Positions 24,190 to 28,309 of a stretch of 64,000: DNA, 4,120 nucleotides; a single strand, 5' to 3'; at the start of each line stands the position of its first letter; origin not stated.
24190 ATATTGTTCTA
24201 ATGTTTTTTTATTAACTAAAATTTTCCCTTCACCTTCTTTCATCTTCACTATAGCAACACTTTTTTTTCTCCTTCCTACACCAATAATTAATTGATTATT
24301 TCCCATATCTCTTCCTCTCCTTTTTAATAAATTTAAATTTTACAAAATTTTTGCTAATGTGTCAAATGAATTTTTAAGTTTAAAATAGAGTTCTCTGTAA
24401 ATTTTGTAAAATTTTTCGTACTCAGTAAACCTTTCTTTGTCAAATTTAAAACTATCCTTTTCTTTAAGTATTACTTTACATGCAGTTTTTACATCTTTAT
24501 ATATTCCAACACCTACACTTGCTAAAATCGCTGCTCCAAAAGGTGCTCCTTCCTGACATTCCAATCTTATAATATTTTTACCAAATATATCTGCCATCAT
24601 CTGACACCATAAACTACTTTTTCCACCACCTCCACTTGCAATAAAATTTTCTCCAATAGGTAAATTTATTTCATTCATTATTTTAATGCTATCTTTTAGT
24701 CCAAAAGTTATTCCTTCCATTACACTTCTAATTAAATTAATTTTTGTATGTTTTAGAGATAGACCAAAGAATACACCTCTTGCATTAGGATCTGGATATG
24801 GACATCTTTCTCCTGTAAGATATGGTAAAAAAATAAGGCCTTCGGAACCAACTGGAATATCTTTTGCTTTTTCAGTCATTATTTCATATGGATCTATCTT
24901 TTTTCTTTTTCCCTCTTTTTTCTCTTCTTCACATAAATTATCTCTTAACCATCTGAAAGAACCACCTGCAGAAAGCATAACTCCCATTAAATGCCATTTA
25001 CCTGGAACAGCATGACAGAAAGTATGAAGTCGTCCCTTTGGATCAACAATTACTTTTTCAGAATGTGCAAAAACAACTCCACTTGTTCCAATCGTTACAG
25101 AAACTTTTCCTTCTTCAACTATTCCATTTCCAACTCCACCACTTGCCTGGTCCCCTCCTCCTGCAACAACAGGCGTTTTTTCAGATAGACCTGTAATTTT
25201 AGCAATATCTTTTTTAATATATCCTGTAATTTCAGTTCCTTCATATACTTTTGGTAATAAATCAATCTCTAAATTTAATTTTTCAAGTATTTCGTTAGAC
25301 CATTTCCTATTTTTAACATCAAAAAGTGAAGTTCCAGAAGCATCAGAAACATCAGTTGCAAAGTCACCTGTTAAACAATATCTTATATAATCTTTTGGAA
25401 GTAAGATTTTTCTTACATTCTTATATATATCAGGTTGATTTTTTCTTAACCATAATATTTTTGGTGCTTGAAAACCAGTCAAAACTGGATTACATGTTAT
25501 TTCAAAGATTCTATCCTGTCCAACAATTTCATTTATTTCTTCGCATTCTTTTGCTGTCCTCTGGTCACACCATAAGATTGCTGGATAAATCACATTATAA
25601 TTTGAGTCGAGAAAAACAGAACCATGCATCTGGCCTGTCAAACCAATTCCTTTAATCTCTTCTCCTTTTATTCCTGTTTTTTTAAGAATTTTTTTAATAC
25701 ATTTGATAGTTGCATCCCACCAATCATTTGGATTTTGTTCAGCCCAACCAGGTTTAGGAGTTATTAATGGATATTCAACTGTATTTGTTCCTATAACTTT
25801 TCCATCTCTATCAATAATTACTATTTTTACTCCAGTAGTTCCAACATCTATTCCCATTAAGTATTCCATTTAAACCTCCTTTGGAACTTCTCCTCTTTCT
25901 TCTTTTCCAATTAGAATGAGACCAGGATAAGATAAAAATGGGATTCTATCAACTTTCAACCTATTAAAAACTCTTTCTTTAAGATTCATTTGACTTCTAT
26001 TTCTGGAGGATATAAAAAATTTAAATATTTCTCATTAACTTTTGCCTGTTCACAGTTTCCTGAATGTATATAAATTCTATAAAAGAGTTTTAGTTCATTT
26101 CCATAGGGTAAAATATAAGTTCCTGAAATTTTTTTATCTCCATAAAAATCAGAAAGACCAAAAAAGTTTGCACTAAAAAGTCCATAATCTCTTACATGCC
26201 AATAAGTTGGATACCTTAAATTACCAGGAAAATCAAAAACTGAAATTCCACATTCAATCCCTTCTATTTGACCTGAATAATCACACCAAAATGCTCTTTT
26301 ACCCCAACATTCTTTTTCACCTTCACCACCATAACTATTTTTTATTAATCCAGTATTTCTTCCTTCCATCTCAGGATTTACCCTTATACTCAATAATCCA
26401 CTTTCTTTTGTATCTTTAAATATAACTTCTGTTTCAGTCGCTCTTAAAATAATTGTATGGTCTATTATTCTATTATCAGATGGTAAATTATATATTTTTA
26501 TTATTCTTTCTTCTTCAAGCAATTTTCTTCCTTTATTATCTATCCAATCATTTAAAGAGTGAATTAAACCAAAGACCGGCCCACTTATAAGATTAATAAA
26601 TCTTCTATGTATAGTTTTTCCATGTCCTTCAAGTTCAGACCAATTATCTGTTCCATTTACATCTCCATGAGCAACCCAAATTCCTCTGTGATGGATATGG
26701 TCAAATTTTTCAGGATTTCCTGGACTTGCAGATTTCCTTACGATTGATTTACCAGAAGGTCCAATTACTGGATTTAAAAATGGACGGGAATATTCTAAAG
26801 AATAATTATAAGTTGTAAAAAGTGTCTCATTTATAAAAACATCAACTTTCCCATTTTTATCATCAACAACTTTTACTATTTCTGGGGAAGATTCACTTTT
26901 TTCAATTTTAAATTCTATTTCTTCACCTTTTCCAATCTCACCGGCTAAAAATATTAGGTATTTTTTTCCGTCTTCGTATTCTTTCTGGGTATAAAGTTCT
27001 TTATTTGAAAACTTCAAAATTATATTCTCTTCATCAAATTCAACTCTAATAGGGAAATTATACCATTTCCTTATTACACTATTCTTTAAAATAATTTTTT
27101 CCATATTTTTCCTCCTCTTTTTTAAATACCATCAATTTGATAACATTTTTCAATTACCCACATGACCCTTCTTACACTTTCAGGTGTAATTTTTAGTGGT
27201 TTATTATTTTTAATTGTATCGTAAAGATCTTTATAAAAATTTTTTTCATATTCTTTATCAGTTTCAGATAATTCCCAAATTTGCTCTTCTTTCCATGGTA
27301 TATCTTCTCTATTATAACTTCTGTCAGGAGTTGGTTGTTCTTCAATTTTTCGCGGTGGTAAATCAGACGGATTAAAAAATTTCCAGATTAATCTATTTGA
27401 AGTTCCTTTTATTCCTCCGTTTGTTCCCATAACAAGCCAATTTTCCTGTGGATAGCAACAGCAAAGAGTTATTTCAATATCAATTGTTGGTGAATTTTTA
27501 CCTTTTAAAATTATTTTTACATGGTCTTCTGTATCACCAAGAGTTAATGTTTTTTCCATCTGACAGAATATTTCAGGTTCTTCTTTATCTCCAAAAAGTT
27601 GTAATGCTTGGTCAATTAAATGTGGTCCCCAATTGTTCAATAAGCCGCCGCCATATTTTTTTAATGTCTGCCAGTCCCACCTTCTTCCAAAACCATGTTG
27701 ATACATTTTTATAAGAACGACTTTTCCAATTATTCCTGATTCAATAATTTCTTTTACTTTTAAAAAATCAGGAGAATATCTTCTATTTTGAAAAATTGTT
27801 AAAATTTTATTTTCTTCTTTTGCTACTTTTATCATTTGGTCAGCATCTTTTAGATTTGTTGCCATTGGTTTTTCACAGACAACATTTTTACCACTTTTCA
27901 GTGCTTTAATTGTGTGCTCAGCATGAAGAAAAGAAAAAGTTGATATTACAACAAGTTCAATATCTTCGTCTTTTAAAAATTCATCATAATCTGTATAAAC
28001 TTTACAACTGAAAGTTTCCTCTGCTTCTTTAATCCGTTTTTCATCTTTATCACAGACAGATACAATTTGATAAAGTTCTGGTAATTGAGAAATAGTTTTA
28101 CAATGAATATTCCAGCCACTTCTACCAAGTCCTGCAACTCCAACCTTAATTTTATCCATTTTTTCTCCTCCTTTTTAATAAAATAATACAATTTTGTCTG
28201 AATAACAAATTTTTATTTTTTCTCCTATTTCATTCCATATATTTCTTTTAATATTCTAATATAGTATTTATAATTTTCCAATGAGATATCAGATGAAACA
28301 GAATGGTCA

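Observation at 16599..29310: Four URO-D/MtaA-like paralogs interleaved with glycosidases, also at 57955-58938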

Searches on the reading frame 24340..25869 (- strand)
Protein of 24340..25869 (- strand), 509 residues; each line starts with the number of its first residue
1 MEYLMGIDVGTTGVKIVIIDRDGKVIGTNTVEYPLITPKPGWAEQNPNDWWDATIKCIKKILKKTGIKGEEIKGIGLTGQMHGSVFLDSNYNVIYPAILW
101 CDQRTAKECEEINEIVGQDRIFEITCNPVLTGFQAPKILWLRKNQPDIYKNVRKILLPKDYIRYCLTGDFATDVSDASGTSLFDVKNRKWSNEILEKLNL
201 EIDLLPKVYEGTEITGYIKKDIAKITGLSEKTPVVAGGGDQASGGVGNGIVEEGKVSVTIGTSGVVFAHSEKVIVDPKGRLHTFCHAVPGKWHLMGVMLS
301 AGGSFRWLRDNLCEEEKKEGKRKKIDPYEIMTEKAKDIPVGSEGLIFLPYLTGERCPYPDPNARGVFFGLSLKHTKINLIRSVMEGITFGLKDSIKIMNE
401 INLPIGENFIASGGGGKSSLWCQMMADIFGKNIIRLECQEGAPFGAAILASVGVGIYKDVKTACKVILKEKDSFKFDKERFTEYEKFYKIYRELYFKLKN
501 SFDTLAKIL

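Call 78: search_protein_families(library=pfam, proteins=[window:24340-25869:-], max_evalue=0.001)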
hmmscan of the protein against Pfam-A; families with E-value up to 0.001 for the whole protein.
window:24340-25869:- (509 aa): 3 families
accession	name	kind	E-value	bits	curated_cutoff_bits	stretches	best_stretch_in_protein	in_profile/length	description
PF00370.27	FGGY_N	-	1.6e-86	290.3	28.8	1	3-247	1-245/245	FGGY family of carbohydrate kinases, N-terminal domain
PF02782.22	FGGY_C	-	3.5e-37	128.5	27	1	257-452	2-196/198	FGGY family of carbohydrate kinases, C-terminal domain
PF01869.26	BcrAD_BadFG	-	4.6e-05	23.5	31.5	1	6-91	2-81/271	BadF/BadG/BcrA/BcrD ATPase family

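Call 81: search_protein_families(library=ncbifam, proteins=[window:24340-25869:-], max_evalue=0.00001)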
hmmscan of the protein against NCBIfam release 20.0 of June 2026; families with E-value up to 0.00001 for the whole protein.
window:24340-25869:- (509 aa): 12 families
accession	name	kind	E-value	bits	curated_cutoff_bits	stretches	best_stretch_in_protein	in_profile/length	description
TIGR01312.1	XylB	equivalog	1.5e-177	591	380.25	1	5-495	1-480/481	xylulokinase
NF011601.0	PRK15027.1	equivalog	2.8e-125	418.5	912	1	5-499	3-480/484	xylulokinase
TIGR01314.1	gntK_FGGY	equivalog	5.9e-104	348.4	648.55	1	3-506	1-501/505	gluconokinase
NF008187.0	PRK10939.1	equivalog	8.8e-83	278.7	528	1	1-498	3-503/521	autoinducer-2 kinase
TIGR01311.1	glycerol_kin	equivalog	1.1e-78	264.8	590.35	1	3-479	2-475/496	glycerol kinase GlpK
NF000756.0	PRK00047.1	subfamily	3.4e-71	240.1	498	1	2-478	5-475/502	glycerol kinase GlpK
NF003154.0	PRK04123.1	equivalog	1.1e-56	192.7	428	1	1-498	3-537/554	ribulokinase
TIGR02628.1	fuculo_kin_coli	equivalog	1e-47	163.2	470.9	1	7-467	6-455/465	L-fuculokinase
TIGR01315.1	5C_CHO_kinase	subfamily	1.9e-43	149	408.7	1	4-494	2-533/541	FGGY family pentulose kinase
TIGR01234.1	L-ribulokinase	equivalog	3.9e-42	144.7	583.25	1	3-496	2-528/536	ribulokinase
TIGR02627.1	rhamnulo_kin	equivalog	7.2e-21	74.3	527.95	1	45-262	39-253/454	rhamnulokinase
NF007925.0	PRK10640.1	equivalog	2.4e-17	62.5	639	1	45-218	45-220/489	rhamnulokinase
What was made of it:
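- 24340..25869 (-): Xylulokinase (XylB), the last gene of the co-directional run that contains U3. TIGR01312 scores 591 bits against a cut-off of 380 (call 81).
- Checked: The FGGY kinase at 24340-25869 is xylulokinase (TIGR01312, 591 bits against a cut-off of 380; call 81).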

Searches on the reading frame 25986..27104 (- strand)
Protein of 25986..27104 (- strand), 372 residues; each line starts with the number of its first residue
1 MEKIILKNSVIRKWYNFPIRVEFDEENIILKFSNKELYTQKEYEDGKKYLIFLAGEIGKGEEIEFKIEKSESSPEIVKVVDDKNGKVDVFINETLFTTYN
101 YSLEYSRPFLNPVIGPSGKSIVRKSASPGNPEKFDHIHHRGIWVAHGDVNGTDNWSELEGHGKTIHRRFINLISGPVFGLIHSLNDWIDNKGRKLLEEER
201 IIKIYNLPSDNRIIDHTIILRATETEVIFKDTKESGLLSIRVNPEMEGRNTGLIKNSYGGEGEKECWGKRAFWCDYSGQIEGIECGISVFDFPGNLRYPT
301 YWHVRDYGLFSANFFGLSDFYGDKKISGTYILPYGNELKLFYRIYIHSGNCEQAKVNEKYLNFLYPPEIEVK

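Call 78: search_protein_families(library=pfam, proteins=[window:25986-27104:-], max_evalue=0.001)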
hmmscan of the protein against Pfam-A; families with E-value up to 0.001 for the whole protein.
window:25986-27104:- (372 aa): 1 family
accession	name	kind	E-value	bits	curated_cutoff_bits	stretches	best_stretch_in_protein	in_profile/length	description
PF14100.11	DUF6807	-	1.6e-63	215.3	27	1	87-359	2-268/270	Family of unknown function (DUF6807)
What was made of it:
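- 25986..27104 (-): DUF6807 protein of unknown function, between the Gfo/Idh/MocA gene and xylB. Pfam PF14100 at 1.6e-63 (call 78).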

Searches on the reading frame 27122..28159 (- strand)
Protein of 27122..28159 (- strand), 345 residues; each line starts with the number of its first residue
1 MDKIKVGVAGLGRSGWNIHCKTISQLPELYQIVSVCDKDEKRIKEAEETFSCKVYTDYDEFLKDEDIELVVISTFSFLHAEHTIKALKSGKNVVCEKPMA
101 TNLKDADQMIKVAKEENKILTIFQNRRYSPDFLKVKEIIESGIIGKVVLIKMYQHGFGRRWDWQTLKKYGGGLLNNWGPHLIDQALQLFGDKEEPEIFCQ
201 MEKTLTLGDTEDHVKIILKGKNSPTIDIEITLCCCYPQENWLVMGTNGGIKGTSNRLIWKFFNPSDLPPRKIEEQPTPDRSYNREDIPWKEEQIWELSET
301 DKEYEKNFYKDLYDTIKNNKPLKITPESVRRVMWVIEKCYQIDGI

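Call 78: search_protein_families(library=pfam, proteins=[window:27122-28159:-], max_evalue=0.001)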
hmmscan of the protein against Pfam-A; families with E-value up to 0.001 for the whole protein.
window:27122-28159:- (345 aa): 4 families
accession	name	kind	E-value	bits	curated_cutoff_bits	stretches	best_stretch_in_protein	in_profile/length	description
PF01408.29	GFO_IDH_MocA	-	3e-29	102.6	24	1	4-122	1-118/120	Oxidoreductase family, NAD-binding Rossmann fold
PF22725.1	GFO_IDH_MocA_C3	-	2.1e-18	66.9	27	1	132-250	1-123/124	GFO/IDH/MocA C-terminal domain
PF02894.22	GFO_IDH_MocA_C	-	2.3e-12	47.6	22.9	1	136-341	1-208/218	Oxidoreductase family, C-terminal alpha/beta domain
PF03447.22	NAD_binding_3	-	1.2e-05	26.5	24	1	30-118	22-111/116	Homoserine dehydrogenase, NAD binding domain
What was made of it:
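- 27122..28159 (-): Gfo/Idh/MocA NAD-dependent sugar dehydrogenase, directly downstream of U3. Pfam (call 78).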

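Call 81: search_protein_families(library=ncbifam, proteins=[window:27122-28159:-], max_evalue=0.00001)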
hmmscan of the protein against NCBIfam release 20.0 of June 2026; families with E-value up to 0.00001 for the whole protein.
window:27122-28159:- (345 aa): 9 families
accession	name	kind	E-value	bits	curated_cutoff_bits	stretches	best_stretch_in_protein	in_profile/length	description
NF040723.1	UDP-GlcNAcDh_Arch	equivalog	4.4e-34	118.4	450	1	4-248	1-233/302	UDP-N-acetylglucosamine 3-dehydrogenase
NF008607.0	PRK11579.1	subfamily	1.6e-33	116.2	330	1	2-194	3-194/346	oxidoreductase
TIGR04380.1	myo_inos_iolG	equivalog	6.9e-31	107.3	355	1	3-237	1-236/330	inositol 2-dehydrogenase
NF007574.0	PRK10206.1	equivalog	8e-27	94.2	352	1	5-193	4-191/345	oxidoreductase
NF052479.1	LevoglcsnDh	equivalog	2.1e-19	69.5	650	1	33-192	39-205/386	levoglucosan dehydrogenase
NF052679.1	InsChiInosDhIolG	equivalog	2.6e-19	69.5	540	1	4-155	3-156/343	bifunctional inositol 2-dehydrogenase/D-chiro-inositol 1-dehydrogenase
NF058563.1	BT_2159_fam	equivalog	1.8e-17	63.4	650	1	4-154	1-150/350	disaccharide 3-dehydrogenase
NF041392.1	XylDh_Gfo6_Halo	equivalog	2.9e-14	52.6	350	1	7-151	20-167/350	D-xylose 1-dehydrogenase Gfo6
NF058561.1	BT_2158_fam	equivalog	1e-13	50.7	750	1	2-152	34-182/487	glycoside 3-dehydrogenase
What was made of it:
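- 27122..28159 (-): The nearest NCBIfam models are sugar 3-dehydrogenases and inositol dehydrogenase, below cut-off (call 81).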
